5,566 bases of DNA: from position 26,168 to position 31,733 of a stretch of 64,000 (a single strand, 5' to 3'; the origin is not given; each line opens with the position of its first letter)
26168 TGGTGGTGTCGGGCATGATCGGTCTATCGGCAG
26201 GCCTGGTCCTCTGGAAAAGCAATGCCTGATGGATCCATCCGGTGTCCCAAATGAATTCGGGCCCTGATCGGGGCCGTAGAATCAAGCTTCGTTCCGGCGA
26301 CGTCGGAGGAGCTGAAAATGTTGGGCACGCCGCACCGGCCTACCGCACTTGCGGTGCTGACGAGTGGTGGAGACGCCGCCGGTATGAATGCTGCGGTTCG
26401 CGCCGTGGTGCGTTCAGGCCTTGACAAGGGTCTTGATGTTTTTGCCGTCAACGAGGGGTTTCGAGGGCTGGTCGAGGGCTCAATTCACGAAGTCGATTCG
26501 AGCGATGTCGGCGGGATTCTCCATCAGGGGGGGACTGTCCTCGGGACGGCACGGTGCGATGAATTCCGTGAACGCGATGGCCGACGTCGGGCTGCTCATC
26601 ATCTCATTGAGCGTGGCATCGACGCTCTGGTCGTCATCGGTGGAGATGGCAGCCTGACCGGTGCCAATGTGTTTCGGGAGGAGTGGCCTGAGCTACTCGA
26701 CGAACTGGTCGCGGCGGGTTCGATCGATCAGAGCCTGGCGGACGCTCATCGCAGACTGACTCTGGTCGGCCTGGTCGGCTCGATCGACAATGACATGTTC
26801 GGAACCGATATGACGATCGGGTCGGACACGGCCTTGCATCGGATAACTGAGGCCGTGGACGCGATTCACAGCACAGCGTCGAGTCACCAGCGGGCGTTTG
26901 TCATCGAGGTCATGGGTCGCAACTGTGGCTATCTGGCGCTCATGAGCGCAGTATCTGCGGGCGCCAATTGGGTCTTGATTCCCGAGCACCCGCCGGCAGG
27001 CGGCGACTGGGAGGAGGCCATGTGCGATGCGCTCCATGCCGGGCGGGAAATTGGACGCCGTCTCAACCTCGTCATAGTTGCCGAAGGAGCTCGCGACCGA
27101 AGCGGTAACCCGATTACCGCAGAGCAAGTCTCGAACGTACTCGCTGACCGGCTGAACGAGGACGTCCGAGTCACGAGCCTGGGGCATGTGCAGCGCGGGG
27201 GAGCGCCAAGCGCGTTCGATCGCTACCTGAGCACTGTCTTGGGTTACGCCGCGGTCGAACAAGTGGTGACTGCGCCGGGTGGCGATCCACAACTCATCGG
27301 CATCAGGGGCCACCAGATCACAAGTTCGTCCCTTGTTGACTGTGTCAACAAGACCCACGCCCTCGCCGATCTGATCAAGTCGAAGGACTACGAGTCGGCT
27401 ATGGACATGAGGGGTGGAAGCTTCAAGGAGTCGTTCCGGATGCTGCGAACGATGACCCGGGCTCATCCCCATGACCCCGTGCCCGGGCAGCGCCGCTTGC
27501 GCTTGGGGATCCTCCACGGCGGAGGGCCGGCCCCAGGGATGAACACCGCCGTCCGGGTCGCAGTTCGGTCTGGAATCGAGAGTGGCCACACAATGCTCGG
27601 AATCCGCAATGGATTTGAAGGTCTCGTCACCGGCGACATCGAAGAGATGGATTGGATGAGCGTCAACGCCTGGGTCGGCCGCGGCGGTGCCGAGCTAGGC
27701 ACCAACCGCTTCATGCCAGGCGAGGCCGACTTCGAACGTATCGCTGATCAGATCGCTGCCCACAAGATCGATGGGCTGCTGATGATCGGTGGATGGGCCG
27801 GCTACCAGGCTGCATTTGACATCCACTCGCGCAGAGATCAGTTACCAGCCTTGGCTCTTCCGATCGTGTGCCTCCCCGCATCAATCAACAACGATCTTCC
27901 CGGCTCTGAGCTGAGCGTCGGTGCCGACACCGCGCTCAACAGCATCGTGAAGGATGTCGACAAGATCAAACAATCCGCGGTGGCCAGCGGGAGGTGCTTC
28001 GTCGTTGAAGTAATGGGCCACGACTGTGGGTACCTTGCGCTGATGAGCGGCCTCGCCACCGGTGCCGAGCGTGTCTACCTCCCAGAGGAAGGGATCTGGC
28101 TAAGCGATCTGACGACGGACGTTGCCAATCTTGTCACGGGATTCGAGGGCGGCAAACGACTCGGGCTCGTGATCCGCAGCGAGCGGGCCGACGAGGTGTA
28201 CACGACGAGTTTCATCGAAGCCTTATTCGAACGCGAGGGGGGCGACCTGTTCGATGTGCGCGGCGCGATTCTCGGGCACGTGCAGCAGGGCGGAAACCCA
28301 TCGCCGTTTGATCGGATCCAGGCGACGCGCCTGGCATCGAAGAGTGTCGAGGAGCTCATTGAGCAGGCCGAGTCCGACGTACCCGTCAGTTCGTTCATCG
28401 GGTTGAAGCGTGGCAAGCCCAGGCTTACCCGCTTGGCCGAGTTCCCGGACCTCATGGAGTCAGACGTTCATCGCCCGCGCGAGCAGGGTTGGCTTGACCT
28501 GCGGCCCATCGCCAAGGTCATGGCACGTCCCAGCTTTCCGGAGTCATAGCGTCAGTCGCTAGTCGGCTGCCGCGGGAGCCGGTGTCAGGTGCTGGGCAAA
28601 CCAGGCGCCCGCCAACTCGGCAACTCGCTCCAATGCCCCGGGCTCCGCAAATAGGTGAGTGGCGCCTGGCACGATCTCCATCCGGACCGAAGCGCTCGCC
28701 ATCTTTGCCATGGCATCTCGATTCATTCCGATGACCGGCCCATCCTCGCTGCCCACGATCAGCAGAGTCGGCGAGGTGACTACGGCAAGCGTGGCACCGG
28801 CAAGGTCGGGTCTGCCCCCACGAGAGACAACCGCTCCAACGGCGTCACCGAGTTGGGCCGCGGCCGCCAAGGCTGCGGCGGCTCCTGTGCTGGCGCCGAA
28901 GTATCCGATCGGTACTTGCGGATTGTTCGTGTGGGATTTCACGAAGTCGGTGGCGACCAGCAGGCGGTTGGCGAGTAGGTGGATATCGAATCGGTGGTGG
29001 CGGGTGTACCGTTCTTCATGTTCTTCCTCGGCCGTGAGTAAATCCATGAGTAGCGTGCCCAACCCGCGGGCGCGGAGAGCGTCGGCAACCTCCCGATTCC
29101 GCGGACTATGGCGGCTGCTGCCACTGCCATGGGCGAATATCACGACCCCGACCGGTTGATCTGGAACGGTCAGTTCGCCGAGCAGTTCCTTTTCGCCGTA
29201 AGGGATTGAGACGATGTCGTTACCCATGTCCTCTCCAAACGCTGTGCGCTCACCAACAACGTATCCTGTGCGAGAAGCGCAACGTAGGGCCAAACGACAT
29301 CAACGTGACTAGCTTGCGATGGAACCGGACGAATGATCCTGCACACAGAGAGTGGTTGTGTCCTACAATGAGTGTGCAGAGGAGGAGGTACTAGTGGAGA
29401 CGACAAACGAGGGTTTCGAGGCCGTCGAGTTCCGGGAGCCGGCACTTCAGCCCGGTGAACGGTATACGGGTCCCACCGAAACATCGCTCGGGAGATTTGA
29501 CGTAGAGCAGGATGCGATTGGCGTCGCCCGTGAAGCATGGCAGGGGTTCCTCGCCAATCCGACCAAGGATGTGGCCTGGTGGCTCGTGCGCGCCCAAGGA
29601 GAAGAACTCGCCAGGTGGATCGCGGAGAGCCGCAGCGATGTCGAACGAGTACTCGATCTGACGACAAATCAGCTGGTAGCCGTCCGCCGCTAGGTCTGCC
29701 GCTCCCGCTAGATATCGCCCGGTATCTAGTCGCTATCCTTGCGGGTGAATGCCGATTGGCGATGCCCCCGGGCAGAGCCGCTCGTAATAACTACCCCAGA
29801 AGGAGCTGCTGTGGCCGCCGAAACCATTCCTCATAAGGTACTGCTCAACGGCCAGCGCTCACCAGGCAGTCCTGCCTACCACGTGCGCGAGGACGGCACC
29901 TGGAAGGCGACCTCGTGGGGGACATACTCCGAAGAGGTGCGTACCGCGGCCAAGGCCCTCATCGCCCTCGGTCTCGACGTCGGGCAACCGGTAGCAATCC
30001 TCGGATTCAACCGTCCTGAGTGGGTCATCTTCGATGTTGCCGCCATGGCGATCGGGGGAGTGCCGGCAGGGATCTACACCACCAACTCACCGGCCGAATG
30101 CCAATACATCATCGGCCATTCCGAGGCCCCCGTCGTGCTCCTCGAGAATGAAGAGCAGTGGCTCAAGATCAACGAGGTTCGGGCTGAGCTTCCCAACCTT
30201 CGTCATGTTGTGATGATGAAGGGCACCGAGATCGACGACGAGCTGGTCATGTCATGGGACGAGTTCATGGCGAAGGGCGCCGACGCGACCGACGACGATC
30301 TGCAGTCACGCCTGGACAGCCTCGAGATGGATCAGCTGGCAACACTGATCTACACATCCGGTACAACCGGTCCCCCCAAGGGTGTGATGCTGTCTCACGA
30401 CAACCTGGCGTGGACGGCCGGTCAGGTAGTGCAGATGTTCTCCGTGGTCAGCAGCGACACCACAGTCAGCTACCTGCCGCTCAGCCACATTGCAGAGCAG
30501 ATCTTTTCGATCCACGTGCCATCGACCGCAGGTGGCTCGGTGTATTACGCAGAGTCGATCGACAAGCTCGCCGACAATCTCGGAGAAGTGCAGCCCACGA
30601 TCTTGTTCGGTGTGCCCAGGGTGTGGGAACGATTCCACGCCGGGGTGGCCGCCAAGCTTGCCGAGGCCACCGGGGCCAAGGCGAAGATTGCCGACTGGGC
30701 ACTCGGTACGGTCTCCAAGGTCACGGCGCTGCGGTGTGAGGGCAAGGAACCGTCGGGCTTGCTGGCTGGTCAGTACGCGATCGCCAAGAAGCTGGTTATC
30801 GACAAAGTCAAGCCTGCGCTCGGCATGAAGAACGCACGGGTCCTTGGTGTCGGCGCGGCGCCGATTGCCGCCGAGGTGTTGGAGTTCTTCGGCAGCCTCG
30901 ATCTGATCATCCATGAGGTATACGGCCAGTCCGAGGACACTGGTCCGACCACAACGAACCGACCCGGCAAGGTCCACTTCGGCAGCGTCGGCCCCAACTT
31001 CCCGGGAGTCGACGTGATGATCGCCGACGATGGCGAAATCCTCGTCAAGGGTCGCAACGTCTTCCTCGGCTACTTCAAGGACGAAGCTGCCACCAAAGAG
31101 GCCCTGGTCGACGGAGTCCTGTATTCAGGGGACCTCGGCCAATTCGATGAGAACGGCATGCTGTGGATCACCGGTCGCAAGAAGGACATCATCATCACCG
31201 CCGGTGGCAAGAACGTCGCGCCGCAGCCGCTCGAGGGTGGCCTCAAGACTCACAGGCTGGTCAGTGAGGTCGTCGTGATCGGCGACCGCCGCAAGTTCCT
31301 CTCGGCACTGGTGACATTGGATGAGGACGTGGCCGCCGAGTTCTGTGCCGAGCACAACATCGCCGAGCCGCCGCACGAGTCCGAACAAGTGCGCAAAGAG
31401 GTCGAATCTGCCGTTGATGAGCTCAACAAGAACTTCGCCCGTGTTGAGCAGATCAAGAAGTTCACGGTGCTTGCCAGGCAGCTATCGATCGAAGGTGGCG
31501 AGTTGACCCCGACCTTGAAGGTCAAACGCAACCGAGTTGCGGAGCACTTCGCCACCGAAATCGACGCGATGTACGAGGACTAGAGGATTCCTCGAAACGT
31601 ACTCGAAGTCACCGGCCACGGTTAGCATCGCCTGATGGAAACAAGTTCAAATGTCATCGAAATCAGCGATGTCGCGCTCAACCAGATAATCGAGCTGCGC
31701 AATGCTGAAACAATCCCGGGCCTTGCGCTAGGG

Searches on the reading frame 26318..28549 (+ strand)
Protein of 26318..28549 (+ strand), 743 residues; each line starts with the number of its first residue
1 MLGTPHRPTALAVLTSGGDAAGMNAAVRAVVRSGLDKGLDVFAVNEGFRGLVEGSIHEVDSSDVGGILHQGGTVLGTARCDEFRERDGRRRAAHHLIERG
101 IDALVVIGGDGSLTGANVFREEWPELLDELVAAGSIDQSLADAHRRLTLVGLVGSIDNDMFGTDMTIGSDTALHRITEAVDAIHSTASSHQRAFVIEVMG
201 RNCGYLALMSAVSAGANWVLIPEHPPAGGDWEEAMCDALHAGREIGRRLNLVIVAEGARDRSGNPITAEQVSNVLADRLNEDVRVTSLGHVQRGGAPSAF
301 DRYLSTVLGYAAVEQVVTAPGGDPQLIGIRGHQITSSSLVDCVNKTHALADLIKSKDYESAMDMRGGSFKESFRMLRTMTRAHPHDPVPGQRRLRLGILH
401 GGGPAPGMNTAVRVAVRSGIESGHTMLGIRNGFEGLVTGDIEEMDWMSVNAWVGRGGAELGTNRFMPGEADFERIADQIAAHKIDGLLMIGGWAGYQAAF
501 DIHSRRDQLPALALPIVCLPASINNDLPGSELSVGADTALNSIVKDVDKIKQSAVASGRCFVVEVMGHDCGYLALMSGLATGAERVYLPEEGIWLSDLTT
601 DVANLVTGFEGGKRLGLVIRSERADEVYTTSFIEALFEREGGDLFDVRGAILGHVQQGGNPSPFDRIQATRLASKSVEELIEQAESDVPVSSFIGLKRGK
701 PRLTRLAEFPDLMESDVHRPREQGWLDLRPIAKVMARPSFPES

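Call 42: search_protein_families(library=pfam, proteins=[window:26318-28549:+], max_evalue=0.00001)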
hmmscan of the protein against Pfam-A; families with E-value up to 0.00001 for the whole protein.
window:26318-28549:+ (743 aa): 1 family
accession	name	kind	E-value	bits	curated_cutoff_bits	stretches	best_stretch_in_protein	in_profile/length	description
PF00365.25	PFK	-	1.2e-194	645.2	30.9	2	11-315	2-276/277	Phosphofructokinase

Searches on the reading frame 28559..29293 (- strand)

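Call 42: search_protein_families(library=pfam, proteins=[window:28559-29293:-], max_evalue=0.00001)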
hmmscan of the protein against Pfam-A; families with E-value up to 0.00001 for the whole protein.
window:28559-29293:- (244 aa): 2 families
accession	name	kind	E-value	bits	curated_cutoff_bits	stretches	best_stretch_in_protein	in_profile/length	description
PF12146.15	Hydrolase_4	-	1.5e-08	34.7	27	0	46-155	2-104/239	Serine aminopeptidase, S33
PF01738.24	DLH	-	5.9e-08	33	21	1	42-221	6-194/217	Dienelactone hydrolase family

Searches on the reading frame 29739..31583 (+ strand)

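Call 42: search_protein_families(library=pfam, proteins=[window:29739-31583:+], max_evalue=0.00001)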
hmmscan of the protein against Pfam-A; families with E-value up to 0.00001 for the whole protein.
window:29739-31583:+ (614 aa): 2 families
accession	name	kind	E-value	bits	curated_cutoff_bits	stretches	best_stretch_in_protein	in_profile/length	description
PF00501.34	AMP-binding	-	1.6e-70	238.3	29.9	1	39-446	6-384/384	AMP-binding enzyme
PF23562.2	AMP-binding_C_3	-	2.2e-16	60.8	20.8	1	483-613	2-121/124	AMP-binding enzyme C-terminal domain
